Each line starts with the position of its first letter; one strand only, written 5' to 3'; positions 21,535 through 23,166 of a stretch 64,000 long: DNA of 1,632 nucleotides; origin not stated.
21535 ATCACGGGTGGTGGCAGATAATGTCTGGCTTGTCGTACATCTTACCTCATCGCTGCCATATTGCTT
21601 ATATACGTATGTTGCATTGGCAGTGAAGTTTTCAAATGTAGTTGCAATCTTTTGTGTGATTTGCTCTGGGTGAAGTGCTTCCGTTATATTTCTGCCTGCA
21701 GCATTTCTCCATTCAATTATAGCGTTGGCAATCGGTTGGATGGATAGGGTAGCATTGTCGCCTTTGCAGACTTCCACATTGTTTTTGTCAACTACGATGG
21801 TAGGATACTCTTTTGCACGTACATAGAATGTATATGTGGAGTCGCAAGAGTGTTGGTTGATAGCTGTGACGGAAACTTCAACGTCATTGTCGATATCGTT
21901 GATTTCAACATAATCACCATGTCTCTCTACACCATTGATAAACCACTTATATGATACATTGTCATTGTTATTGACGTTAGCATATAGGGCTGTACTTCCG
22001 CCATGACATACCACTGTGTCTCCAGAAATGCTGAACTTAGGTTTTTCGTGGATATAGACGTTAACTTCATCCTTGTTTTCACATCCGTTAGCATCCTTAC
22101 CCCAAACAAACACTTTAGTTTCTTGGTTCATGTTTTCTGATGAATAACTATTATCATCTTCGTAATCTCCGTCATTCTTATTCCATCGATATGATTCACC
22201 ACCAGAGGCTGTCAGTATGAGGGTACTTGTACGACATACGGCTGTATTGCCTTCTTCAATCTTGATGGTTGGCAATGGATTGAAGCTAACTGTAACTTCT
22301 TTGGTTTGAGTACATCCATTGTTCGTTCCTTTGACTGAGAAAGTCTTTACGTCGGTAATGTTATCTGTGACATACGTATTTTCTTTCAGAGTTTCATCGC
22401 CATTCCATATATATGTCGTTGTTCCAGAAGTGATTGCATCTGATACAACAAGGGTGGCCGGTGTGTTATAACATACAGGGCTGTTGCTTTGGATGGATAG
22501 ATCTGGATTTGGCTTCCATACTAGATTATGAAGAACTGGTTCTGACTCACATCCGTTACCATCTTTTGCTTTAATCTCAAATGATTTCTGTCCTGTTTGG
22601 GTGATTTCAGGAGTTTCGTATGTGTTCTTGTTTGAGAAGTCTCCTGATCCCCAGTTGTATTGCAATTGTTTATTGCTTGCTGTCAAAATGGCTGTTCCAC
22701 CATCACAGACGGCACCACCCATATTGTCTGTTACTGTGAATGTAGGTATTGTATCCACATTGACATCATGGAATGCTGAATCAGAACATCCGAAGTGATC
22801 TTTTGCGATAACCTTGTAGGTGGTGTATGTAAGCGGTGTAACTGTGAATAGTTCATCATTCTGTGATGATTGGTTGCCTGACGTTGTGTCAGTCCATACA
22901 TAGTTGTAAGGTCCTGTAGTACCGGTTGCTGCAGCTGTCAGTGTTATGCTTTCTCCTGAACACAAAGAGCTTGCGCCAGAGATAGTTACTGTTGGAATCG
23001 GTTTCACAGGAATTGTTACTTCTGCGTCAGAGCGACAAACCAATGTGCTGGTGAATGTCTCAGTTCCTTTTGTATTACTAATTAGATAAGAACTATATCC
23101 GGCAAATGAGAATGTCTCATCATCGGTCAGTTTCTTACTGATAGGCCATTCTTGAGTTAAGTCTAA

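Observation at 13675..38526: Single 24.8-kb ORF encoding an ~8,280-aa SprB-class T9SS type-B cargo protein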

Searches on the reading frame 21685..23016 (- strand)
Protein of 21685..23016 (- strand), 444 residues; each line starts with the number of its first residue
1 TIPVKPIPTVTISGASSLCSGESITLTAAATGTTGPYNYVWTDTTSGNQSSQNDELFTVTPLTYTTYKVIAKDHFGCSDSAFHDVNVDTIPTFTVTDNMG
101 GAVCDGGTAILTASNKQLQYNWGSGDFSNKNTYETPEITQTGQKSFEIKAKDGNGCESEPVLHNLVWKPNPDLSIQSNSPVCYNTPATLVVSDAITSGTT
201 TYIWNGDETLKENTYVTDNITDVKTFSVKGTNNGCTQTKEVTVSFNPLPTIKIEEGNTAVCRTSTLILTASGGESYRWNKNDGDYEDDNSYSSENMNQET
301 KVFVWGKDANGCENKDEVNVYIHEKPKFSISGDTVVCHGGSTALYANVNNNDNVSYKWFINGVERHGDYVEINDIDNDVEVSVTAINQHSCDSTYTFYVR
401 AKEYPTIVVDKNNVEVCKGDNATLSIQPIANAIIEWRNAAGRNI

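Call 71: search_solved_structures(query=window:21685-23016:-, max_evalue=0.001, show_alignments=1)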
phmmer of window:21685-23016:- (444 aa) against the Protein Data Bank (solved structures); distinct sequences matched with E-value up to 0.001: 0.
